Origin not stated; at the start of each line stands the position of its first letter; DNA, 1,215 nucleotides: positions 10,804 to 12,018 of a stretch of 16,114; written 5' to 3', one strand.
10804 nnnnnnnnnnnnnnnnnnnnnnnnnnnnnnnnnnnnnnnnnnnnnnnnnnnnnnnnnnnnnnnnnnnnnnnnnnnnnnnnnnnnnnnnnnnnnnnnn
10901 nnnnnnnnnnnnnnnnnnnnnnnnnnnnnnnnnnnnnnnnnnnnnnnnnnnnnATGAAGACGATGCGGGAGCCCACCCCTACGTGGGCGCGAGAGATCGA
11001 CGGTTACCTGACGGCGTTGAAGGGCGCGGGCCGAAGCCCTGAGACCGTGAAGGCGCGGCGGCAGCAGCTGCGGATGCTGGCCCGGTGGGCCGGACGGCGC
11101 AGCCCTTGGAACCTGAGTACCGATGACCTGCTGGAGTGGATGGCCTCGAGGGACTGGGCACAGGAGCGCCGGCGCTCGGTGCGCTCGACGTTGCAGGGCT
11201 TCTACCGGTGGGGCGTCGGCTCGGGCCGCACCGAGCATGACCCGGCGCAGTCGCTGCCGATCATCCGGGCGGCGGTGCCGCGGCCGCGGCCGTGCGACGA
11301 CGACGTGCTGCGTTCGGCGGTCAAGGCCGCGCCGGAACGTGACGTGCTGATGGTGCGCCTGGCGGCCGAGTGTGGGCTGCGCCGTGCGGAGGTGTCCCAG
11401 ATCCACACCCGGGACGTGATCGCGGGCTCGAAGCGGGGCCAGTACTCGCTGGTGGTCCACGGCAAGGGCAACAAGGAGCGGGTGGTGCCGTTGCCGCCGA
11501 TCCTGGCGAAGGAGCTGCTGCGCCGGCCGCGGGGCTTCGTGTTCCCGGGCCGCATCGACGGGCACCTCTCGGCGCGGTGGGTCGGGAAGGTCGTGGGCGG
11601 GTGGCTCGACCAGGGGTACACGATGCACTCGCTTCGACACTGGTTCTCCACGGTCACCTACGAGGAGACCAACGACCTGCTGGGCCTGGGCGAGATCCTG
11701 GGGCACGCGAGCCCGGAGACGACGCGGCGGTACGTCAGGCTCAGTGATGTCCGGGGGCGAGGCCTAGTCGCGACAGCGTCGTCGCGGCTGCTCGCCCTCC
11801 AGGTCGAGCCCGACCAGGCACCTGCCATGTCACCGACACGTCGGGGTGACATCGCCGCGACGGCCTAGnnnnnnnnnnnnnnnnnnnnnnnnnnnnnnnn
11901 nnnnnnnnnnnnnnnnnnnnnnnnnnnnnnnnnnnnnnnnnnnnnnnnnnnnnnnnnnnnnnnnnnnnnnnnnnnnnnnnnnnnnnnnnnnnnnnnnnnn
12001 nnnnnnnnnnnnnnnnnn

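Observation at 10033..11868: Candidate attP (tRNA 3' fragment) lies inside the repressor ORF, upstream of int: an integration-dependent immunity-type switch with extra parts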

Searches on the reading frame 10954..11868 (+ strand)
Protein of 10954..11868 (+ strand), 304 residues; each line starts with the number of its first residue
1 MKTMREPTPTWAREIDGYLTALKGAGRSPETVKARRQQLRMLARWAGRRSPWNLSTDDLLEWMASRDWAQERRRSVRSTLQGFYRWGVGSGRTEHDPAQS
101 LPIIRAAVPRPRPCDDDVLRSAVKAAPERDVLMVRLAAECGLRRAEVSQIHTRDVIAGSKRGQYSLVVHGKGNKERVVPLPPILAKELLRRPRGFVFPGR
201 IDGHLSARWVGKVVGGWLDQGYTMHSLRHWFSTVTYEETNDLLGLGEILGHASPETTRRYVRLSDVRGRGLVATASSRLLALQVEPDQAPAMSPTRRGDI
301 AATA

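Call 5: search_protein_families(library=pfam, proteins=[window:10954-11868:+], max_evalue=0.1)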
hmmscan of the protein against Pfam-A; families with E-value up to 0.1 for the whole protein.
window:10954-11868:+ (304 aa): 4 families
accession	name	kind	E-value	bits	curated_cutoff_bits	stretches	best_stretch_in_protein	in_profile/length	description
PF00589.27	Phage_integrase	-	7.6e-17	62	27.1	1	124-265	18-170/172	Phage integrase family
PF02899.23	Phage_int_SAM_1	-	5.4e-07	30.2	22.3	1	15-86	1-78/83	Phage integrase, N-terminal SAM-like domain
PF22022.2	Phage_int_M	-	0.00075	20.1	27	1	23-101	12-93/96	Phage integrase central domain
PF13495.12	Phage_int_SAM_4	-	0.0032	18.3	27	1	19-89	6-80/85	Phage integrase, N-terminal SAM-like domain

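Call 43: search_protein_families(library=phrogs, proteins=[window:10954-11868:+], max_evalue=0.01)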
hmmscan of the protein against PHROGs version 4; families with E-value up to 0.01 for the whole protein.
window:10954-11868:+ (304 aa): 5 families
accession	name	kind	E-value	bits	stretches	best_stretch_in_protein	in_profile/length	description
phrog_1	-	integration and excision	1.4e-35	124.6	1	15-269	170-441/611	integrase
phrog_216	-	integration and excision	5.9e-29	102.1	1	74-269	16-230/301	integrase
phrog_7244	-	integration and excision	2.8e-06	27.8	1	10-156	74-224/263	integrase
phrog_7269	-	integration and excision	2.6e-05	25.1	1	219-264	25-70/89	integrase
phrog_5127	-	integration and excision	0.00024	21.7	1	21-152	130-236/355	integrase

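Call 90: search_dna_similar(query=window:10954-11868:+, collection=phages, mode=protein, max_evalue=1e-15, max_rows=20)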
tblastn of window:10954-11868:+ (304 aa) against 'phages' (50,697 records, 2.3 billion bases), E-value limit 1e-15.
Records with a match: 193; places in all: 193; records where one place covers at least 80% of the query: 181.
Best place of each record, by identity: <60% 193.
By first word of the organism name: Mycobacterium 116; Gordonia 73; Curtobacterium 1; Microbacterium 1; Bacteriophage 1; Mycolicibacterium 1.
By host as written in the record: Gordonia terrae 3612 58; Mycobacterium smegmatis mc2 155 43; Mycobacterium smegmatis mc#155 25; Mycobacterium tuberculosis; Mycobacterium smegmatis 9; Mycobacterium smegmatis mc2155 5; Gordonia neofelifaecis NRRL 59395 5; Mycobacterium sp. 4; - 4; and 33 more.
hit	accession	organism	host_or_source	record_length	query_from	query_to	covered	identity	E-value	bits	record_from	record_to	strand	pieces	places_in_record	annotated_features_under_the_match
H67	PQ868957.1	Curtobacterium phage Barebow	Curtobacterium flaccumfaciens NRRL ...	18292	4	276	90%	44.7%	1e-53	193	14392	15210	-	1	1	18: tyrosine integrase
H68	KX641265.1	Mycobacterium phage Taheera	Mycobacterium smegmatis mc2 155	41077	7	276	89%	42.6%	2e-44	167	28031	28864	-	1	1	32: integrase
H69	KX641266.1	Mycobacterium phage Terror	Mycobacterium smegmatis mc2 155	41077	7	276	89%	42.6%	2e-44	167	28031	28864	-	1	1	32: integrase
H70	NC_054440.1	Mycobacterium phage Taheera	Mycobacterium smegmatis mc2 155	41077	7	276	89%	42.6%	2e-44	167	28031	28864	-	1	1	32: integrase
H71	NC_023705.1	Mycobacterium phage Liefie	Mycobacterium smegmatis mc2 155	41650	7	275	88%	42.0%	7e-45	168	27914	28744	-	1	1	32: integrase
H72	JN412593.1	Mycobacterium phage Liefie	Mycobacterium smegmatis mc2 155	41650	7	275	88%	42.0%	7e-45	168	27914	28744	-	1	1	32: integrase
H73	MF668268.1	Mycobacterium phage Aroostook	Mycobacterium smegmatis mc2 155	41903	7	275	88%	42.0%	7e-45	168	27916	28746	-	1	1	integrase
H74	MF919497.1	Mycobacterium phage Chance64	Mycobacterium smegmatis mc2 155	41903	7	275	88%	42.0%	7e-45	168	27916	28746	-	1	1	integrase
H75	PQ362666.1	Mycobacterium phage ECartman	Mycobacterium smegmatis mc2 155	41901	7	275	88%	42.0%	7e-45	168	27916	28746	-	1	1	32: tyrosine integrase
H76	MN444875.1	Mycobacterium phage Jonghyun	Mycobacterium smegmatis mc2155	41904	7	275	88%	42.0%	7e-45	168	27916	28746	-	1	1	32: tyrosine integrase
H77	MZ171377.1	Mycobacterium phage Jolene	Mycobacterium smegmatis mc2155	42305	7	275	88%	42.0%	7e-45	168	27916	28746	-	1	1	32: integrase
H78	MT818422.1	Mycobacterium phage Periodt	Mycobacterium smegmatis mc#155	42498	7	275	88%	42.0%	7e-45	168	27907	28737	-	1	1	32: tyrosine integrase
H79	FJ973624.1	Mycobacterium phage Angel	Mycobacterium smegmatis mc2 155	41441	7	275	88%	42.0%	7e-45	168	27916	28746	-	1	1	32: integrase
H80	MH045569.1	Mycobacterium phage Schiebel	Mycobacterium smegmatis mc2 155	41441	7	275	88%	42.0%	7e-45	168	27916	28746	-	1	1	32: integrase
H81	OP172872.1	Mycobacterium phage GoldenAsh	Mycobacterium smegmatis mc#155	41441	7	275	88%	42.0%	7e-45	168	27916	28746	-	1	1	32: tyrosine integrase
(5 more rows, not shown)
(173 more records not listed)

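Call 91: get_annotated_region(hit=H79, flank=1500)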
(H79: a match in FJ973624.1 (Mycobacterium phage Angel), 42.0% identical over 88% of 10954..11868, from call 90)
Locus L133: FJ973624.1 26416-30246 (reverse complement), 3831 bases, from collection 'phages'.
description: Mycobacterium phage Angel, complete genome.
organism: Mycobacterium phage Angel (NCBI taxid 649688)
taxonomy: Viruses; Duplodnaviria; Heunggongvirae; Uroviricota; Caudoviricetes; Gclasvirinae; Liefievirus; Mycobacterium virus Halo
host: Mycobacterium smegmatis mc2 155; source: soil; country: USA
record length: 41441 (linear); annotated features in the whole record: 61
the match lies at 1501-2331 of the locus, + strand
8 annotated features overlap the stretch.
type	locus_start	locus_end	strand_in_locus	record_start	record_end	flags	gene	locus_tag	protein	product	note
CDS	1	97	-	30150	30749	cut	36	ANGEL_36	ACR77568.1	hypothetical protein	gp36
CDS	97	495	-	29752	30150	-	35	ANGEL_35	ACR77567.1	hypothetical protein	gp35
CDS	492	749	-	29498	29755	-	34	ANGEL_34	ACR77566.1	RDF protein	gp34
CDS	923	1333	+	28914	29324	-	33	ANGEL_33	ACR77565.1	repressor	gp33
CDS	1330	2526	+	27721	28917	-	32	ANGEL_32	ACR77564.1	integrase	gp32; Tyr integrase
CDS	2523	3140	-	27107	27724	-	31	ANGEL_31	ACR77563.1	hypothetical protein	gp31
CDS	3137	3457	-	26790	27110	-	30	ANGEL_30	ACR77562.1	hypothetical protein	gp30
CDS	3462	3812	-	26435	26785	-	29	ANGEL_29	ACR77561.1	hypothetical protein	gp29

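Call 92: get_annotated_region(hit=H67, flank=2500)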
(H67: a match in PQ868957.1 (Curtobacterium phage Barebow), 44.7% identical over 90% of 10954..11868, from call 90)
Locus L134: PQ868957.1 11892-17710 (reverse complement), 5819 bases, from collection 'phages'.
description: Curtobacterium phage Barebow, complete genome.
organism: Curtobacterium phage Barebow (NCBI taxid 3399695)
taxonomy: Viruses; Duplodnaviria; Heunggongvirae; Uroviricota; Caudoviricetes
host: Curtobacterium flaccumfaciens NRRL B-729 SEA; source: soil; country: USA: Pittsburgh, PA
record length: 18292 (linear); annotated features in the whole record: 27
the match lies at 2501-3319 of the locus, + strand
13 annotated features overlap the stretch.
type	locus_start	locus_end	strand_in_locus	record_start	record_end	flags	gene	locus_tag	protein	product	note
CDS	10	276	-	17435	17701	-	25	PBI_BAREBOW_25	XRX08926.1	HNH endonuclease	-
CDS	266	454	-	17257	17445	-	24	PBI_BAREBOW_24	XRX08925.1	helix-turn-helix DNA binding protein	-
CDS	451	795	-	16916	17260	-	23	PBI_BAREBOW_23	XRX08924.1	hypothetical protein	-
CDS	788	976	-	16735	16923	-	22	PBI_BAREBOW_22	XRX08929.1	hypothetical protein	-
CDS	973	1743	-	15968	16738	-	21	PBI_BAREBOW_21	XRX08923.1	hypothetical protein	-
CDS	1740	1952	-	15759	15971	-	20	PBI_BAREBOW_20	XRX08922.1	helix-turn-helix DNA binding protein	-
CDS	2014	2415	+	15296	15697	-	19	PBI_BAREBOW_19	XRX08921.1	helix-turn-helix DNA binding protein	-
CDS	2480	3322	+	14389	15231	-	18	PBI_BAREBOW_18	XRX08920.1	tyrosine integrase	-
CDS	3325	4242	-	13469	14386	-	17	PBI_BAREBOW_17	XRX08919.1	hypothetical protein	-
CDS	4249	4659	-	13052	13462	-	16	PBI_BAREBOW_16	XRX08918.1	hypothetical protein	-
CDS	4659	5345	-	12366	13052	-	15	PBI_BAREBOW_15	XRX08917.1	endolysin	-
CDS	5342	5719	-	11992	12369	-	14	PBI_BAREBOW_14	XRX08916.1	hypothetical protein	-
CDS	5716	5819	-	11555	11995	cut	13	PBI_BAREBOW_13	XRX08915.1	minor tail protein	-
